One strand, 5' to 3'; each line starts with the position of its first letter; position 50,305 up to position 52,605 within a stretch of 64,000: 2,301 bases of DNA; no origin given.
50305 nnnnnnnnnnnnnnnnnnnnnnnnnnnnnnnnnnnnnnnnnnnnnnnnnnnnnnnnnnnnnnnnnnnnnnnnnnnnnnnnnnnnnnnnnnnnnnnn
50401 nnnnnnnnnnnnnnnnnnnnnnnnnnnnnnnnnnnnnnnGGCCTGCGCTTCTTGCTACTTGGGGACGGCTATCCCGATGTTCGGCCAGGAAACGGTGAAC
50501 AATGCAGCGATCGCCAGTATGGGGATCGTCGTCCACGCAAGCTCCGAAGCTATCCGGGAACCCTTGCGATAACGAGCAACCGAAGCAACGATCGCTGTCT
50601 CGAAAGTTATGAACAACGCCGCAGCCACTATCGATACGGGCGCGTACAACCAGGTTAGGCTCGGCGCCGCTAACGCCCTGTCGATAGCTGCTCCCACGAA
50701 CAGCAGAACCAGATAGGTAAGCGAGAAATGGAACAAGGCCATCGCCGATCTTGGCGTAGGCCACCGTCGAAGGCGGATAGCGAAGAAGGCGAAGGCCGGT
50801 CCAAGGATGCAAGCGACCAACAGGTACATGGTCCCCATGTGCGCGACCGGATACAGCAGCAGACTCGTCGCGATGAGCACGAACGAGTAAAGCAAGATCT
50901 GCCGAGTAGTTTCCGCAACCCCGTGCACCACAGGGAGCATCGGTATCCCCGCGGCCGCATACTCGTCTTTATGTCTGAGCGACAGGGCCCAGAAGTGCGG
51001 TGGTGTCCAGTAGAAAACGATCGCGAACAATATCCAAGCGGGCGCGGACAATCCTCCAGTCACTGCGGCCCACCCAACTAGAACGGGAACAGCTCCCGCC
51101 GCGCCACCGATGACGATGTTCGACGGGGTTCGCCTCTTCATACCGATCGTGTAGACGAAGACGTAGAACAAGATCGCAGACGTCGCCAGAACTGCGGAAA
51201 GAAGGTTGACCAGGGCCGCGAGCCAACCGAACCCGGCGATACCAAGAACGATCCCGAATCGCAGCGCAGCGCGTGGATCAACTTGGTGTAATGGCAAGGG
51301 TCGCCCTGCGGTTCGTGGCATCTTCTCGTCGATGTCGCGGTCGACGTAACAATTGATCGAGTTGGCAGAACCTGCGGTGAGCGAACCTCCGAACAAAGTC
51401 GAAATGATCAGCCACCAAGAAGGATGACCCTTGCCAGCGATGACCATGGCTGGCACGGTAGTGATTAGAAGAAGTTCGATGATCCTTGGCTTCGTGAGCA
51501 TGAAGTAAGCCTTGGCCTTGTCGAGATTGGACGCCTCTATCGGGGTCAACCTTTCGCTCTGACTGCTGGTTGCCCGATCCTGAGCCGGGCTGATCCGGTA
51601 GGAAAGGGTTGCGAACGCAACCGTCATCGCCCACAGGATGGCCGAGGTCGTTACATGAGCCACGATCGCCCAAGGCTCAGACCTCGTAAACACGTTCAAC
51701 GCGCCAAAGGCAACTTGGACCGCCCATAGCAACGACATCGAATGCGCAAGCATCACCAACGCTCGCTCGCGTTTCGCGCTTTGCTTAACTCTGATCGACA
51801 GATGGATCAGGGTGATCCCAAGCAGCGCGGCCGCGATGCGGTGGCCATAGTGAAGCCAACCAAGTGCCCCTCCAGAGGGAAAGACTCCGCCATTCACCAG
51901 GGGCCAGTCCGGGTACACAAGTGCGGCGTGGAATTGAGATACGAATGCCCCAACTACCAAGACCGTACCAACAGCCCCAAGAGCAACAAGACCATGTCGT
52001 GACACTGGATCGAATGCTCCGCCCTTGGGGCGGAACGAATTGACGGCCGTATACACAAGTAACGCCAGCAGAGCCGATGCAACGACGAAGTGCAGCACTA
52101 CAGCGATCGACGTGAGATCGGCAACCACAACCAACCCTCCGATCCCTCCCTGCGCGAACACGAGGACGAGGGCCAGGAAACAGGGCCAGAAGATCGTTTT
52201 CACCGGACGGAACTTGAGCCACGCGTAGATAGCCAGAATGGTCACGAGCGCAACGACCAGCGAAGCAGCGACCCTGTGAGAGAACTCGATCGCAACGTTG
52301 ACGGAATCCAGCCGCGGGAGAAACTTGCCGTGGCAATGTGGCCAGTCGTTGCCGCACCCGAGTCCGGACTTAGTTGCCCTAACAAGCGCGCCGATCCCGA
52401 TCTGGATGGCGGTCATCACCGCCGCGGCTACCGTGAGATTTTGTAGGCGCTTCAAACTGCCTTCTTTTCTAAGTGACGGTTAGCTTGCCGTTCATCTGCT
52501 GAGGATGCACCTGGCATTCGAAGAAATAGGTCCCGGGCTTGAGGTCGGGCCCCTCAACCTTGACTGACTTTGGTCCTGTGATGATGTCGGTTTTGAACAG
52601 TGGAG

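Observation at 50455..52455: Single 666-aa ORF fusing heme A synthase (CtaA) and heme O synthase (CtaB)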

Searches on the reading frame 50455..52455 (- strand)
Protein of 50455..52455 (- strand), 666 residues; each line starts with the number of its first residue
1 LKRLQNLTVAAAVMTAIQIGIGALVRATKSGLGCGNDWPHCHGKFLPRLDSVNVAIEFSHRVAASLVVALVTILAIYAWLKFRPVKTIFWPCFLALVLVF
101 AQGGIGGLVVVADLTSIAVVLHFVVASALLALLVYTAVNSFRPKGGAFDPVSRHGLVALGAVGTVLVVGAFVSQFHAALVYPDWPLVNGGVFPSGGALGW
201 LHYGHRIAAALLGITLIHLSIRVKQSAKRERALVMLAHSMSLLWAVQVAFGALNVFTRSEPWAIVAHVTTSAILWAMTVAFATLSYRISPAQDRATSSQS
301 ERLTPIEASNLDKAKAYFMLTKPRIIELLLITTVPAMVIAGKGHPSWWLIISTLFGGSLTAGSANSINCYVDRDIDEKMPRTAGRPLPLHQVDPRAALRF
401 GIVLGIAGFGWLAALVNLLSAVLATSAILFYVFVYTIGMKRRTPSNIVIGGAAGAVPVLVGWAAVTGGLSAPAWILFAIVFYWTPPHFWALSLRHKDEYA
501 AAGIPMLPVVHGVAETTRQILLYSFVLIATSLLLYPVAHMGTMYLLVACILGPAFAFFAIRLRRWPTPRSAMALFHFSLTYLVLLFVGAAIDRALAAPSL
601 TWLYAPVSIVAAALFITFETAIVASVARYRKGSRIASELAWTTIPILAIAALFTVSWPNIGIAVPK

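Call 3: search_protein_families(library=pfam, proteins=[window:50455-52455:-], max_evalue=0.01)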
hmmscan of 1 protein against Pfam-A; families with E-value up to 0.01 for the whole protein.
window:50455-52455:- (666 aa): 2 families
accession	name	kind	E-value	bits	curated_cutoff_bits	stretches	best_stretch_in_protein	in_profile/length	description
PF01040.23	UbiA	-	1e-70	238.3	34.2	1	329-577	1-246/250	UbiA prenyltransferase family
PF02628.20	COX15-CtaA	-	2.1e-35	122.7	29.9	1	7-278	3-321/322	Cytochrome oxidase assembly protein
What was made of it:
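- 50668..51510 (-): CtaB/CyoE heme O synthase (UbiA-family) domain, aa 316-596, 9 TM helices. Pfam PF01040, E 1e-70 (call 3).
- Checked: Pfam finds COX15-CtaA at aa 7-278 (E 2e-35) and UbiA at aa 329-577 (E 1e-70) (call 3).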

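Call 4: search_protein_families(library=ncbifam, proteins=[window:50455-52455:-], max_evalue=0.01)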
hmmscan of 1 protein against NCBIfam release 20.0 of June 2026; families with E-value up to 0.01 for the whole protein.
window:50455-52455:- (666 aa): 15 families
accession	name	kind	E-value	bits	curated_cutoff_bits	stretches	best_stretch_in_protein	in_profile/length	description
NF003349.0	PRK04375.1-2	equivalog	1.2e-120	402.5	246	1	300-599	11-316/318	heme o synthase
TIGR01473.1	cyoE_ctaB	equivalog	1.1e-98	330.5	210.3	1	315-592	1-280/281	heme o synthase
NF003348.0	PRK04375.1-1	equivalog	2.6e-64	217.4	285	1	314-595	3-285/292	heme o synthase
TIGR01474.1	ubiA_proteo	equivalog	4.5e-21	75.6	275.45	1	321-590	11-278/282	4-hydroxybenzoate octaprenyltransferase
NF009524.0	PRK12886.1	equivalog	9.3e-18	64.6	387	1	348-594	46-285/291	prenyltransferase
NF009523.0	PRK12884.1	equivalog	4.7e-14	52.2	269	1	313-592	3-276/279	prenyltransferase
TIGR01475.1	ubiA_other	subfamily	1.2e-13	51.2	180.8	1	334-578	22-265/282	UbiA-like polyprenyltransferase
NF009526.0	PRK12888.1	equivalog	2.1e-13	50.4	364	1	363-560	67-261/301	4-hydroxybenzoate octaprenyltransferase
NF041586.1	MqnP_DT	exception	2.9e-13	50.1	430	1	336-557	22-240/277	menaquinone biosynthesis prenyltransferase MqnP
NF009521.0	PRK12882.1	equivalog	2e-12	46.9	296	1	314-587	5-274/280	geranylgeranylglycerol-phosphate geranylgeranyltransferase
NF041584.1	MqnP_SCO4491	exception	1.5e-11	44.6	420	1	364-592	56-281/285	menaquinone biosynthesis prenyltransferase MqnP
NF041585.1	MqnP_Cj_Hp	exception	1e-09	38.3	375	1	334-544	21-233/281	menaquinone biosynthesis prenyltransferase MqnP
NF009515.0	PRK12874.1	equivalog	1.3e-08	34.6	392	1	335-552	29-247/291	4-hydroxybenzoate polyprenyltransferase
NF009514.0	PRK12873.1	equivalog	2.6e-06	27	246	1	321-492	20-196/297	4-hydroxybenzoate polyprenyltransferase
NF052537.1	CoM_syn_XcbE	exception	0.0035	16.6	450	1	138-238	138-235/322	coenzyme M biosynthesis enzyme XcbE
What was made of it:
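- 50668..51510 (-): NCBIfam NF003349, 402.5 bits, and TIGR01473, 330.5 bits, both above cut-off (call 4).
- On Heme O synthase CtaB/CyoE/COX10 (TIGR01473, NF003349): TIGR01473: 330.5 bits against 210.3 (call 4).
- Checked: The NCBIfam heme o synthase equivalog scores 402.5 bits against a cut-off of 246 (call 4).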

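Call 11: find_homologous_proteins(query=window:50455-52455:-, max_evalue=1e-20)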
Query window:50455-52455:- (666 aa): 7980 proteins with E <= 1e-20 among 8000 candidates; the best 120 are listed.
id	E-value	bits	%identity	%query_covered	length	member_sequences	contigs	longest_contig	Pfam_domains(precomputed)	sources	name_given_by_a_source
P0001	0.0e+0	1442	100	100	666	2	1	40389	PF02628.21,PF01040.24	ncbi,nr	ncbi:MAG: heme o synthase [Actinobacteria bacterium]|nr:heme o synthase [Actinomycetota bacterium]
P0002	5.3e-223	760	55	100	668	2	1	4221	PF02628.21,PF01040.24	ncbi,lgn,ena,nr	ncbi:MAG TPA: heme o synthase [Actinomycetota bacterium]|nr:heme o synthase [Actinomycetota bacteriu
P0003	6.0e-220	750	55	100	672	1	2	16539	PF02628.21,PF01040.24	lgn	-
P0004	1.5e-218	746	55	100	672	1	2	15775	PF02628.21,PF01040.24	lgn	-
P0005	1.1e-215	736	54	100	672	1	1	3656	PF02628.21,PF01040.24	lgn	-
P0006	5.8e-215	734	56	97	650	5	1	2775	PF02628.21,PF01040.24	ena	-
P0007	1.1e-214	733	53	100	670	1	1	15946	PF02628.21,PF01040.24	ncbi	-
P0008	3.0e-214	732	53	100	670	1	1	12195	PF02628.21,PF01040.24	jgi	jgi:heme o synthase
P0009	7.4e-214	730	53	100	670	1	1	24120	PF02628.21,PF01040.24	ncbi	ncbi:heme o synthase [soil metagenome]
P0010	4.6e-213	728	55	100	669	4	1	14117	PF02628.21,PF01040.24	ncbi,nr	ncbi:MAG TPA: heme o synthase [Actinomycetota bacterium]|nr:heme o synthase [Actinomycetota bacteriu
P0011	1.8e-211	722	53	100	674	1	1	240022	PF02628.21,PF01040.24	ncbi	-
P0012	4.3e-211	721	53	100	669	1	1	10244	PF02628.21,PF01040.24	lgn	-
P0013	7.2e-211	720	53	100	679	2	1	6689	PF02628.21,PF01040.24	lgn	-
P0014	2.0e-210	719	54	98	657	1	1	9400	PF02628.21,PF01040.24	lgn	-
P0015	2.2e-210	719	53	100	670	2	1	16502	PF02628.21,PF01040.24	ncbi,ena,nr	ncbi:MAG TPA: heme o synthase [Actinomycetota bacterium]|nr:heme o synthase [Actinomycetota bacteriu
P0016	6.5e-210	717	53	100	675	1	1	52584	PF02628.21,PF01040.24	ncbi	ncbi:MAG: heme o synthase [Actinomycetota bacterium]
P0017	3.4e-209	715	52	100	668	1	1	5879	PF02628.21,PF01040.24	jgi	jgi:protoheme IX farnesyltransferase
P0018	6.2e-209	714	56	98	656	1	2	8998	PF02628.21,PF01040.24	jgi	jgi:heme o synthase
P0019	1.1e-208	713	53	100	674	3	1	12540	PF02628.21,PF01040.24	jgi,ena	-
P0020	1.8e-208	712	52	100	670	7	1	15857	PF02628.21,PF01040.24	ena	-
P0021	5.2e-208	711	53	98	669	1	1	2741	PF02628.21,PF01040.24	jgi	jgi:protoheme IX farnesyltransferase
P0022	1.2e-207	710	52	100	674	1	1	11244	PF02628.21,PF01040.24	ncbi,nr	ncbi:MAG TPA: heme o synthase [Actinomycetota bacterium]|nr:heme o synthase [Actinomycetota bacteriu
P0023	2.4e-207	709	53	98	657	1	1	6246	PF02628.21,PF01040.24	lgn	-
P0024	5.2e-207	708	57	90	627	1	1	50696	PF02628.21,PF01040.24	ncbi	ncbi:MAG: heme o synthase [Actinomycetota bacterium]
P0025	3.4e-206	705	53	99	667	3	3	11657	PF02628.21,PF01040.24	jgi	jgi:protoheme IX farnesyltransferase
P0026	4.3e-206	705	53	98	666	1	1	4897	PF02628.21,PF01040.24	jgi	jgi:protoheme IX farnesyltransferase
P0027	5.0e-206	704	51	100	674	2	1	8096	PF02628.21,PF01040.24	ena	-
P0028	1.1e-205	703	51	100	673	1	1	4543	PF02628.21,PF01040.24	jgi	jgi:protoheme IX farnesyltransferase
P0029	3.7e-204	698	55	92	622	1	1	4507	PF02628.21,PF01040.24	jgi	jgi:protoheme IX farnesyltransferase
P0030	6.1e-204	697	54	99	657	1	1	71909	PF02628.21,PF01040.24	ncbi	ncbi:MAG: heme o synthase [Actinomycetota bacterium]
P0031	1.5e-203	696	52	100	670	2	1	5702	PF02628.21,PF01040.24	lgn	-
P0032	1.3e-202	693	53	100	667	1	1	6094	PF02628.21,PF01040.24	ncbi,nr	ncbi:MAG: heme o synthase [Actinomycetota bacterium]|nr:heme o synthase [Actinomycetota bacterium]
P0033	5.5e-202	691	51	100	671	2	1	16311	PF02628.21,PF01040.24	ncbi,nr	ncbi:MAG TPA: heme o synthase [Actinomycetota bacterium]|nr:heme o synthase [Actinomycetota bacteriu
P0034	5.3e-201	688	55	92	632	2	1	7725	PF02628.21,PF01040.24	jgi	-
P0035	6.1e-201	688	55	95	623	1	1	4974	PF02628.21,PF01040.24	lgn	-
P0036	6.8e-201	687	50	100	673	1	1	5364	PF02628.21,PF01040.24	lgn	-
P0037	6.4e-200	684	54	100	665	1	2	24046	PF02628.21,PF01040.24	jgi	jgi:heme o synthase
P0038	1.3e-199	683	52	99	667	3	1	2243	PF02628.21,PF01040.24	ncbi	ncbi:MAG: heme o synthase [Actinomycetota bacterium]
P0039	7.1e-199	681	51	98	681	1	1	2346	PF02628.21,PF01040.24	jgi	jgi:protoheme IX farnesyltransferase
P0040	2.9e-198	679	55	92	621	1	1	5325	PF02628.21,PF01040.24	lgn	-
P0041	9.3e-198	677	53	98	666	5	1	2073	PF02628.21,PF01040.24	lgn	-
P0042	1.9e-196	673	55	95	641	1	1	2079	PF02628.21,PF01040.24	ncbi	ncbi:MAG: heme o synthase, partial [Actinomycetota bacterium]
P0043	2.6e-196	672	55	90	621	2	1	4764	PF02628.21,PF01040.24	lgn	-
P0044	1.8e-195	669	51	97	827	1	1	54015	PF02628.21,PF01040.24,PF08534.17,PF00578.28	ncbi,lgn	-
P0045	6.1e-195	668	52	99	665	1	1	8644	PF02628.21,PF01040.24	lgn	-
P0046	1.0e-194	667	54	92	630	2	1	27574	PF02628.21,PF01040.24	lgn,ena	-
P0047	2.9e-193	662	58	87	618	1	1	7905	PF02628.21,PF01040.24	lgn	-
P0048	1.3e-191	657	53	89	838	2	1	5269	PF02628.21,PF01040.24,PF08534.17,PF00578.28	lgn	-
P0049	1.4e-190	653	52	99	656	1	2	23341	PF02628.21,PF01040.24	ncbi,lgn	ncbi:MAG: heme o synthase [Actinomycetota bacterium]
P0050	6.2e-190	651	55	87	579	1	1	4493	PF02628.21,PF01040.24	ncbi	ncbi:MAG: heme o synthase, partial [Actinomycetota bacterium]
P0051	1.2e-188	647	51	95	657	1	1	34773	PF02628.21,PF01040.24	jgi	jgi:protoheme IX farnesyltransferase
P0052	5.4e-188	645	53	96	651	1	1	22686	PF02628.21,PF01040.24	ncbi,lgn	-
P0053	1.2e-187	644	52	99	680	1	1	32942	PF02628.21,PF01040.24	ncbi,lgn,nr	ncbi:MAG TPA: heme o synthase [Actinomycetota bacterium]|nr:heme o synthase [Actinomycetota bacteriu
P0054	1.2e-185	637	49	95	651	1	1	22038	PF02628.21,PF01040.24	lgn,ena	-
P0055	1.2e-185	637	51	99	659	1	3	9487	PF02628.21,PF01040.24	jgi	jgi:protoheme IX farnesyltransferase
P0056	2.1e-185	636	53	94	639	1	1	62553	PF02628.21,PF01040.24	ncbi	ncbi:MAG: heme o synthase [Actinomycetota bacterium]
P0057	3.2e-185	636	50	99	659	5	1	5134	PF02628.21,PF01040.24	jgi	jgi:protoheme IX farnesyltransferase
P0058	8.1e-185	634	52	95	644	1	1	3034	PF02628.21,PF01040.24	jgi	jgi:protoheme IX farnesyltransferase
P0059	2.0e-184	633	51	96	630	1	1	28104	PF02628.21,PF01040.24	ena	-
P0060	2.1e-184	633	52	90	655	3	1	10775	PF02628.21,PF01040.24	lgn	-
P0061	2.3e-183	629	53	89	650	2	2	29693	PF02628.21,PF01040.24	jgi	jgi:protoheme IX farnesyltransferase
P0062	3.2e-183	629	52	95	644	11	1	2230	PF02628.21,PF01040.24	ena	-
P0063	6.8e-183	628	50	95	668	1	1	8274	PF02628.21,PF01040.24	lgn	-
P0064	2.5e-182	626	49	99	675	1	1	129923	PF02628.21,PF01040.24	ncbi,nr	ncbi:MAG: heme o synthase [Actinobacteria bacterium]|nr:heme o synthase [Actinomycetota bacterium]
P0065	5.4e-182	625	50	95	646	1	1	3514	PF02628.21,PF01040.24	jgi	jgi:protoheme IX farnesyltransferase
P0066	4.5e-181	622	49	95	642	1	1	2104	PF02628.21,PF01040.24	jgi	jgi:heme o synthase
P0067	2.5e-180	619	49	95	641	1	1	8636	PF02628.21,PF01040.24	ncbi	ncbi:MAG TPA: heme o synthase [Actinomycetota bacterium]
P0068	2.6e-180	619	49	95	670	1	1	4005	PF02628.21,PF01040.24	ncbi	ncbi:MAG: heme o synthase [Actinomycetota bacterium]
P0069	3.0e-180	619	49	99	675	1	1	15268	PF02628.21,PF01040.24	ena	-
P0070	5.3e-180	618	50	95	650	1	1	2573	PF02628.21,PF01040.24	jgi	jgi:protoheme IX farnesyltransferase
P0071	1.4e-179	617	51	96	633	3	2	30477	PF02628.21,PF01040.24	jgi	jgi:protoheme IX farnesyltransferase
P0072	1.8e-179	617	49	95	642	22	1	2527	PF02628.21,PF01040.24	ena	-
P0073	8.3e-179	614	49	96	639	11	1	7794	PF02628.21,PF01040.24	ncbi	-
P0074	4.0e-178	612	49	95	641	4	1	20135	PF02628.21,PF01040.24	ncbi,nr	ncbi:MAG TPA: heme o synthase [Actinomycetota bacterium]|nr:heme o synthase [Actinomycetota bacteriu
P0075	6.8e-178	611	52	91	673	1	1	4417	PF02628.21,PF01040.24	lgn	-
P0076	9.3e-178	611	49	95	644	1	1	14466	PF02628.21,PF01040.24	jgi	jgi:protoheme IX farnesyltransferase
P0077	6.8e-177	608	48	99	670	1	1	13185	PF02628.21,PF01040.24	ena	-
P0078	9.7e-177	608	49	95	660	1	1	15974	PF02628.21,PF01040.24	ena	-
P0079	1.6e-176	607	50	95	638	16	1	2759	PF02628.21,PF01040.24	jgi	jgi:protoheme IX farnesyltransferase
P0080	3.4e-176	606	49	95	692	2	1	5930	PF02628.21,PF01040.24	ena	-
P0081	1.1e-175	604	49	89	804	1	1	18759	PF02628.21,PF01040.24,PF08534.17,PF00578.28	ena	-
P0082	2.5e-175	603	49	95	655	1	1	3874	PF02628.21,PF01040.24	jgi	jgi:protoheme IX farnesyltransferase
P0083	3.6e-175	602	55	79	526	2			PF02628.21,PF01040.24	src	-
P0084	5.1e-175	602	50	96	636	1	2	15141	PF02628.21,PF01040.24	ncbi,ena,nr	ncbi:MAG TPA: heme o synthase [Actinomycetota bacterium]|nr:heme o synthase [Actinomycetota bacteriu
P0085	6.4e-175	602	49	95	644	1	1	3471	PF02628.21,PF01040.24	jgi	jgi:heme o synthase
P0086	7.7e-175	601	50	95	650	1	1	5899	PF02628.21,PF01040.24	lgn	-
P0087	1.7e-173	597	49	96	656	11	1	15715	PF02628.21,PF01040.24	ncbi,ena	-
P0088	9.4e-173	594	54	79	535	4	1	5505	PF02628.21,PF01040.24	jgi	jgi:protoheme IX farnesyltransferase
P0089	2.0e-172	593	51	89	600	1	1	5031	PF02628.21,PF01040.24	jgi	jgi:heme o synthase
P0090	1.0e-171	591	50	96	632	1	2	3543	PF02628.21,PF01040.24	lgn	-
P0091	1.8e-171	590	52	89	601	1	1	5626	PF02628.21,PF01040.24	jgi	jgi:heme o synthase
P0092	1.8e-171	590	55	82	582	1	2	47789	PF02628.21,PF01040.24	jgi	jgi:protoheme IX farnesyltransferase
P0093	3.0e-171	589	48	93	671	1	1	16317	PF02628.21,PF01040.24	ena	-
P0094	5.1e-171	589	51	89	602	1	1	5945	PF02628.21,PF01040.24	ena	-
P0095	1.1e-170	588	51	89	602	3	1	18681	PF02628.21,PF01040.24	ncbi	ncbi:MAG: heme o synthase [Actinomycetota bacterium]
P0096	2.5e-170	586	51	89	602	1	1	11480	PF02628.21,PF01040.24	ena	-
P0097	2.7e-170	586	50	89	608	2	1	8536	PF02628.21,PF01040.24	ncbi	ncbi:MAG: heme o synthase [Actinomycetota bacterium]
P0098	3.8e-170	586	48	95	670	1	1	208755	PF02628.21,PF01040.24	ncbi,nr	ncbi:MAG TPA: heme o synthase [Actinomycetota bacterium]|nr:heme o synthase [Actinomycetota bacteriu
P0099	2.1e-169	583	47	95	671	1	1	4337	PF02628.21,PF01040.24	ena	-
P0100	5.5e-169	582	50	89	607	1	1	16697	PF02628.21,PF01040.24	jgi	jgi:protoheme IX farnesyltransferase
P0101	6.0e-169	582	50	89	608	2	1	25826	PF02628.21,PF01040.24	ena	-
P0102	7.2e-169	582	51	89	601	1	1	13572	PF02628.21,PF01040.24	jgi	jgi:heme o synthase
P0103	1.0e-168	581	52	82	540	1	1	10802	PF02628.21,PF01040.24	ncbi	ncbi:MAG: heme o synthase [Actinomycetota bacterium]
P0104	1.2e-168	581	55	82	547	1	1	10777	PF02628.21,PF01040.24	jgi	jgi:heme o synthase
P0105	2.6e-168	580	48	94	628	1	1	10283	PF02628.21,PF01040.24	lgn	-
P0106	8.4e-168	578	51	89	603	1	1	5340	PF02628.21,PF01040.24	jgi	jgi:protoheme IX farnesyltransferase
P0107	1.2e-167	578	49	90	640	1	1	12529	PF02628.21,PF01040.24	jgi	jgi:protoheme IX farnesyltransferase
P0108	3.1e-167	576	51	89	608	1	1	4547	PF02628.21,PF01040.24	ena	-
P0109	7.3e-167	575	51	89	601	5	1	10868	PF02628.21,PF01040.24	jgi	-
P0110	8.9e-167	575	50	89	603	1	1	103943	PF02628.21,PF01040.24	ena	-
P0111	1.1e-166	574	50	89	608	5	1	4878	PF02628.21,PF01040.24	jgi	jgi:heme o synthase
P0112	1.3e-166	574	50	89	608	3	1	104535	PF02628.21,PF01040.24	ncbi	-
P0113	1.4e-166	574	50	89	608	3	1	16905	PF02628.21,PF01040.24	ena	-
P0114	2.1e-166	573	54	79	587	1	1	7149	PF02628.21,PF01040.24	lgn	-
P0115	9.7e-166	571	48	94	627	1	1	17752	PF02628.21,PF01040.24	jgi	jgi:protoheme IX farnesyltransferase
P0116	1.9e-165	570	49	89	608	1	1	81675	PF02628.21,PF01040.24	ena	-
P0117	2.7e-165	570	50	87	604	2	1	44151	PF02628.21,PF01040.24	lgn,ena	-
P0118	8.3e-165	568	51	89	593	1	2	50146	PF02628.21,PF01040.24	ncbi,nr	ncbi:MAG: heme o synthase [Actinomycetota bacterium]|nr:heme o synthase [Actinomycetota bacterium]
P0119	2.2e-164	567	50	89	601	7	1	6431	PF02628.21,PF01040.24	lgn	-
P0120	4.2e-164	566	-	-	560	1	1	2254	PF02628.21,PF01040.24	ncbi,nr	ncbi:MAG TPA: heme o synthase, partial [Actinomycetota bacterium]|nr:heme o synthase [Actinomycetota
